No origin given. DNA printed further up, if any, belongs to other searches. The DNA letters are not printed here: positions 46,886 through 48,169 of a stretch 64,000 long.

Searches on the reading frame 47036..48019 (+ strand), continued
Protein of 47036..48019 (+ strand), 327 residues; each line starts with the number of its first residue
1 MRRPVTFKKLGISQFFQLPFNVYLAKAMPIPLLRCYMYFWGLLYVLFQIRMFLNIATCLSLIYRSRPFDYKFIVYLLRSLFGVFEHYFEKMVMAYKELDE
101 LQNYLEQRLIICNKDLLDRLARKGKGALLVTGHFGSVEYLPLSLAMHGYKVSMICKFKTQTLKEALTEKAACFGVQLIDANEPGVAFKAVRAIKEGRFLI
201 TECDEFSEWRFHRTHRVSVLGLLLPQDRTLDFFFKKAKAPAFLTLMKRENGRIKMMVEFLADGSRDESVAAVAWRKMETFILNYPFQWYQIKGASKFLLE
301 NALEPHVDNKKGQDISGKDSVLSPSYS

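Call 19: find_related_loci(query=A1, collection=genome_contigs, flank=10000)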
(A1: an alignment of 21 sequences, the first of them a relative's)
Query A1 (327 aa) in genome_contigs; peptide patterns used: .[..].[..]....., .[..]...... (x = any residue, [..] = any of these).
222 stretches matched a pattern; 183 encode a relative of the query (tblastn E <= 1e-3); the best 80 are kept; 80 distinct loci.
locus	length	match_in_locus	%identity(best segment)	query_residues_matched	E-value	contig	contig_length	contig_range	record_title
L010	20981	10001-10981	71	1-327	7e-162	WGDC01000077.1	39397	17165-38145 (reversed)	MAG: Deltaproteobacteria bacterium isolate S145_26 k151_37949, whole genome shotgun sequence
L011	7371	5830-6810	70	1-327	9e-160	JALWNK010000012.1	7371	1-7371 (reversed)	MAG: Deltaproteobacteria bacterium isolate M17_metabat2_scaf2bin.252 M17_NODE_12616_length_7371_cov_8.912479, whole geno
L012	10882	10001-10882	77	1-294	1e-159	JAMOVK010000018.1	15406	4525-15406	MAG: Deltaproteobacteria bacterium isolate PIR-30_metabat2_scaf2bin.024 PIR-30_scaffold_1311_c1, whole genome shotgun se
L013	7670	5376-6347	68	1-327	3e-155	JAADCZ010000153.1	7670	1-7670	MAG: Thermodesulfobacteriota bacterium isolate L_MaxBin.058 contig-127_12481, whole genome shotgun sequence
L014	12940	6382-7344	68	1-321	1e-148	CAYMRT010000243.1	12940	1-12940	MAG TPA_asm: uncultured Desulfobacterales bacterium isolate binchicken_co219_51 genome assembly, contig: k141_808639, wh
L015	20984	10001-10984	63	1-327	4e-145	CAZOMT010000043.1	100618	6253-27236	MAG TPA_asm: uncultured Thermodesulfatator sp. isolate binchicken_co219_236 genome assembly, contig: k141_663412, whole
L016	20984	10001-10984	62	1-327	6e-143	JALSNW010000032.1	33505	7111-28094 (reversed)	MAG: Deltaproteobacteria bacterium isolate 356-284_metabat1_scaf2bin.060 356-284_scaffold_427_c1, whole genome shotgun s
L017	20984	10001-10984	61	1-327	3e-140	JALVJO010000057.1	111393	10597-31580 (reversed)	MAG: Deltaproteobacteria bacterium isolate A1_metabat2_scaf2bin.062 A1_NODE_15_length_111393_cov_46.874050, whole genome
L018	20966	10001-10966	61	7-327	1e-137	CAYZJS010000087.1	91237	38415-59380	MAG TPA_asm: uncultured Thermodesulfatator sp. isolate binchicken_co219_454 genome assembly, contig: k141_168937, whole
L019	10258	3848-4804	61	10-327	2e-137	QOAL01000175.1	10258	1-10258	MAG: Thermodesulfatator sp. isolate MAG 87 Ga0232637_10000856, whole genome shotgun sequence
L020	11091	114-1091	59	1-327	1e-131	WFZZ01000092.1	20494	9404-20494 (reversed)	MAG: Deltaproteobacteria bacterium isolate S143_37 k151_256229, whole genome shotgun sequence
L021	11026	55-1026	60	3-327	1e-128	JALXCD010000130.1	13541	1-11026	MAG: Deltaproteobacteria bacterium isolate T2_metabat2_scaf2bin.141 T2_NODE_5080_length_13541_cov_1.839198, whole genome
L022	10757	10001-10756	75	1-252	8e-127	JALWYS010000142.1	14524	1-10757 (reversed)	MAG: Deltaproteobacteria bacterium isolate T2_metabat1_scaf2bin.029 T2_NODE_4424_length_14524_cov_3.885184, whole genome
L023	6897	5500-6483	48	1-327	1e-98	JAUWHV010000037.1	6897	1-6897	MAG: Deltaproteobacteria bacterium isolate CSMAG_2277 CSMAG_2277_k141_914675_length_6897_cov_13.9577, whole genome shotg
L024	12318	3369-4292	50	1-311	3e-98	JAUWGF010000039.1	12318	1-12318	MAG: Deltaproteobacteria bacterium isolate CSMAG_2235 CSMAG_2235_k141_2890414_length_12318_cov_20.0000, whole genome sho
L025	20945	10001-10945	51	10-327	3e-98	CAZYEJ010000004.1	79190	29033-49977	MAG TPA_asm: uncultured Thermodesulfobacteriaceae bacterium isolate SRP191223_co2_305 genome assembly, contig: NODE_29_l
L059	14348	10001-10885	42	4-298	7e-72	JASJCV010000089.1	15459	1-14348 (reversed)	MAG: Desulfobacterales bacterium isolate MO_167.B4 MO_167.c_3517, whole genome shotgun sequence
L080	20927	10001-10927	38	11-316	9e-59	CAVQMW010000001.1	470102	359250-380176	MAG: uncultured delta proteobacterium isolate MFD03804.bin.1.81 genome assembly, contig: contig_1479, whole genome shotg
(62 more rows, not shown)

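Call 35: search_protein_families(library=pfam, proteins=[L025:4305-5480:-, L025:3530-4345:-, L025:6002-6790:+, L025:5948-6445:-, L025:10993-12246:-, L025:12480-13910:+, L059:8641-9696:+, L059:11381-13696:+, L080:12485-14029:+, L080:5325-6443:+], max_evalue=0.001)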
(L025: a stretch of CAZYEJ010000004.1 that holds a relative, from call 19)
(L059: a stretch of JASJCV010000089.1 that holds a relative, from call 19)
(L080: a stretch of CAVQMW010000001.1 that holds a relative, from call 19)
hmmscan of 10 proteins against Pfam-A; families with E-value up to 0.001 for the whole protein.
L025:4305-5480:- (391 aa): 2 families
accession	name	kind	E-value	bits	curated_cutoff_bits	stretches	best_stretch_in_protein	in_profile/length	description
PF13378.12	MR_MLE_C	-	1.1e-28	100.9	29.4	1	160-371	8-217/219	Enolase C-terminal domain-like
PF07476.17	MAAL_C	-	7.8e-05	22.4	27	1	248-313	139-204/249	Methylaspartate ammonia-lyase C-terminus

L025:3530-4345:- (271 aa): 2 families
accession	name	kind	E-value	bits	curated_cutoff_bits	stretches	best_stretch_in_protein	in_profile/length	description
PF01171.26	ATP_bind_3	-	4.6e-05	23.7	27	1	26-209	2-162/182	PP-loop family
PF06508.19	QueC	-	0.00025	21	22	0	26-47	2-23/210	Queuosine biosynthesis protein QueC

L025:6002-6790:+ (262 aa): 7 families
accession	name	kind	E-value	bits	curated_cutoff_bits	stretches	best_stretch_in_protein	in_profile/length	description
PF01656.29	CbiA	-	2.7e-15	56.8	25.4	1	15-239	1-123/125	CobQ/CobB/MinD/ParA nucleotide binding domain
PF13614.12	AAA_31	-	1.6e-08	35.2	27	1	18-190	7-173/177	AAA domain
PF10609.15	ParA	-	9.2e-06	25.7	27.1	1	14-260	5-244/246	NUBPL iron-transfer P-loop NTPase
PF00142.24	Fer4_NifH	-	0.00028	20.9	25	0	15-74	2-62/271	4Fe-4S iron sulfur cluster binding proteins, NifH/frxC family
PF02374.21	ArsA_ATPase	-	0.00055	19.7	24.3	0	15-60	3-47/305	Anion-transporting ATPase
PF16575.11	CLP1_P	-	0.00069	19.9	26.6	0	20-54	1-34/188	mRNA cleavage and polyadenylation factor CLP1 P-loop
PF06564.18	CBP_BcsQ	-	0.00098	19.1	21.3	0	15-166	3-147/234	Cellulose biosynthesis protein BcsQ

L025:5948-6445:- (165 aa): 0 families

L025:10993-12246:- (417 aa): 3 families
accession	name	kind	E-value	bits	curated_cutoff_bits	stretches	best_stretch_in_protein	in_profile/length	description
PF03349.22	Toluene_X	-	2.2e-71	241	29.7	1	16-417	2-421/421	Outer membrane protein transport protein (OMPP1/FadL/TodX)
PF13505.12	OMP_b-brl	-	5.8e-09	36.8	28.7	1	147-229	89-162/175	Outer membrane protein beta-barrel domain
PF13609.12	Porin_4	-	1.6e-06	28.6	27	1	291-374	245-305/310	Gram-negative porin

L025:12480-13910:+ (476 aa): 9 families
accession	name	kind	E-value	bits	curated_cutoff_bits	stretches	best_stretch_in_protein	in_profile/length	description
PF00158.32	Sigma54_activat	-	2e-73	246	20.2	1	144-311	1-168/168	Sigma-54 interaction domain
PF00072.30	Response_reg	-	2.9e-27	95.4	30.2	1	6-112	1-107/111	Response regulator receiver domain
PF25601.1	AAA_lid_14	-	1.9e-26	92.1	27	1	316-393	1-78/87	AAA+ ATPase lid domain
PF14532.12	Sigma54_activ_2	-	5.4e-23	82.2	25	1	145-315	1-138/138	Sigma-54 interaction domain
PF02954.25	HTH_8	-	9.1e-13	48.2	22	1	420-456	5-41/42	Bacterial regulatory protein, Fis family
PF07728.20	AAA_5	-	9.9e-07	29.3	22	1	168-285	2-122/139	AAA domain (dynein-related subfamily)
PF00004.35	AAA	-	0.00045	21.1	21.2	0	168-286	1-110/131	ATPase family associated with various cellular activities (AAA)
PF01078.27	Mg_chelatase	-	0.00046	20.1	20.3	0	227-256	97-126/207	Magnesium chelatase, subunit ChlI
PF20720.3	nSTAND3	-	0.00058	20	27.2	0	154-198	6-50/155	Novel STAND NTPase 3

L059:8641-9696:+ (351 aa): 1 family
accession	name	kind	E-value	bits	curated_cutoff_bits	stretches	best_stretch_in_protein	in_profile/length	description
PF00274.25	Glycolytic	-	9.8e-137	455.8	22.2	1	16-350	1-337/349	Fructose-bisphosphate aldolase class-I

L059:11381-13696:+ (771 aa): 8 families
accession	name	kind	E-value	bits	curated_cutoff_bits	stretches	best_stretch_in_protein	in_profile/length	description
PF00072.30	Response_reg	-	1.3e-23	83.8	30.2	1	650-760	1-110/111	Response regulator receiver domain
PF02518.31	HATPase_c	-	3.4e-22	79.4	26.4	1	505-626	2-110/111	Histidine kinase-, DNA gyrase B-, and HSP90-like ATPase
PF00512.31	HisKA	-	6.4e-09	36.2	26.9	1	397-456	5-63/66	His Kinase A (phospho-acceptor) domain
PF13188.13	PAS_8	-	1.2e-08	35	21.8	1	260-314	1-55/65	PAS domain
PF13426.13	PAS_9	-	1.5e-06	28.9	27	1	278-370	10-103/103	PAS domain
PF00989.32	PAS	-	2.6e-06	27.9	22.6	1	261-360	2-105/113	PAS fold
PF02830.23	V4R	-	4.4e-05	23.9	31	1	170-210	20-60/62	V4R domain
PF08447.18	PAS_3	-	0.00019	22.1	25.6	1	282-325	2-46/89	PAS fold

L080:12485-14029:+ (514 aa): 0 families

L080:5325-6443:+ (372 aa): 1 family
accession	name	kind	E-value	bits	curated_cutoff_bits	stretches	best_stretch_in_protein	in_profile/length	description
PF01658.22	Inos-1-P_synth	-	1.3e-34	119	27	1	206-314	1-107/107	Myo-inositol-1-phosphate synthase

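Call 53: predict_structure(alignment_id=A1)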
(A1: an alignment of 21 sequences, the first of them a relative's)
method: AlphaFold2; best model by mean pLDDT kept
length: 327 residues; sequences in the alignment: 21
mean_pLDDT: 84.6   pTM: 0.82
mean pLDDT of the five models: 84.6, 84.0, 83.3, 83.1, 82.1
residues with pLDDT >= 90: 168; 70-90: 117; 50-70: 14; < 50: 28
segments of 3 or more residues with pLDDT < 50: 1-5, 305-327
pLDDT, mean of each block of 10 residues (from residue 1): 51 85 92 92 81 89 73 90 91 90 95 97 97 93 96 87 86 90 91 97 70 86 88 93 95 96 91 93 92 84 51 40 35
secondary structure, 60 per line:
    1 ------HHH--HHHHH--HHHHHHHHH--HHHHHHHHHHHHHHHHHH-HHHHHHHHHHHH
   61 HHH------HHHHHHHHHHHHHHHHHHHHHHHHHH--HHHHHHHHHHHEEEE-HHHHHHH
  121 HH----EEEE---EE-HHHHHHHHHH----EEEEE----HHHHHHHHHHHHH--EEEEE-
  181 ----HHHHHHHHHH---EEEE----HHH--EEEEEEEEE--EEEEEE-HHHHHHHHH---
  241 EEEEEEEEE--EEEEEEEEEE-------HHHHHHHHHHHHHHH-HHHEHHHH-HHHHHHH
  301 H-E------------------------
elements in order: H12-16 H19-27 H30-47 H49-63 H70-95 H98-108 E109-112 H114-122 E127-130 H137-146 E151-155 H160-172 E175-179 H185-194 E198-201 E211-219 E222-227 H229-237 E241-249 E252-261 H269-283 H289-292 H294-301

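Call 56: fold_search(model_id=the predicted structure, library=pdb)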
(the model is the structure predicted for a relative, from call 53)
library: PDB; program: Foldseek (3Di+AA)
matches with E <= 10: 1110; with E <= 0.001: 14
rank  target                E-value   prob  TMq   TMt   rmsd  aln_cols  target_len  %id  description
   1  5kn7                  3.3e-11  1.00  0.63  0.65   4.8       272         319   16  Lipid A secondary acyltransferase LpxM from Acinetobacter baumannii (released 2016-09-28)
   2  5knk                  4.6e-11  1.00  0.63  0.63   4.9       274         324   16  Lipid A secondary acyltransferase LpxM from Acinetobacter baumannii with catalytic residue substitution (E127A) (released 2016-09-28)
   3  5oce_B                3.8e-10  1.00  0.59  0.75   3.4       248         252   15  THE MOLECULAR MECHANISM OF SUBSTRATE RECOGNITION AND CATALYSIS OF THE MEMBRANE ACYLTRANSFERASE PatA -- Complex of PatA (released 2017-12-27)
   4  5f2t_B                1.2e-09  1.00  0.60  0.74   3.3       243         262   16  Crystal structure of membrane associated PatA from Mycobacterium smegmatis in complex with palmitate - C 2 space group (released 2016-03-09)
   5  5f2z_B                2.2e-09  1.00  0.60  0.76   3.4       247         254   16  Crystal structure of membrane associated PatA from Mycobacterium smegmatis in complex with palmitate - P21 space group (released 2016-03-09)
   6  5oce_A                2.3e-09  1.00  0.60  0.75   3.3       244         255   15  THE MOLECULAR MECHANISM OF SUBSTRATE RECOGNITION AND CATALYSIS OF THE MEMBRANE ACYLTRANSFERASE PatA -- Complex of PatA (released 2017-12-27)
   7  7ojt_A                2.7e-09  1.00  0.60  0.77   3.4       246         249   15  Crystal structure of unliganded PatA, a membrane associated acyltransferase from Mycobacterium smegmatis (released 2021-10-27)
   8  5f2z_D                3.0e-09  1.00  0.59  0.74   3.4       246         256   15  Crystal structure of membrane associated PatA from Mycobacterium smegmatis in complex with palmitate - P21 space group (released 2016-03-09)
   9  5f2z_A                3.9e-09  1.00  0.60  0.77   3.3       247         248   15  Crystal structure of membrane associated PatA from Mycobacterium smegmatis in complex with palmitate - P21 space group (released 2016-03-09)
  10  5f2t_A                4.6e-09  1.00  0.59  0.76   3.5       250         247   16  Crystal structure of membrane associated PatA from Mycobacterium smegmatis in complex with palmitate - C 2 space group (released 2016-03-09)
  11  5f2z_C                5.1e-09  1.00  0.59  0.77   3.5       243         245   16  Crystal structure of membrane associated PatA from Mycobacterium smegmatis in complex with palmitate - P21 space group (released 2016-03-09)
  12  5f34_C                5.4e-09  1.00  0.59  0.75   3.5       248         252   15  Crystal structure of membrane associated PatA from Mycobacterium smegmatis in complex with S-hexadecyl Coenzyme A - P2 (released 2016-03-09)
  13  5f31                  7.5e-09  1.00  0.60  0.75   3.4       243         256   16  Crystal structure of membrane associated PatA from Mycobacterium smegmatis in complex with palmitate - P 42 21 2 space g (released 2016-03-09)
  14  5f34_A                1.4e-08  1.00  0.58  0.74   3.4       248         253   16  Crystal structure of membrane associated PatA from Mycobacterium smegmatis in complex with S-hexadecyl Coenzyme A - P2 (released 2016-03-09)
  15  4ak9_B                2.1e-02  0.75  0.19  0.21  15.3       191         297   14  Structure of chloroplast FtsY from Physcomitrella patens (released 2013-01-16)
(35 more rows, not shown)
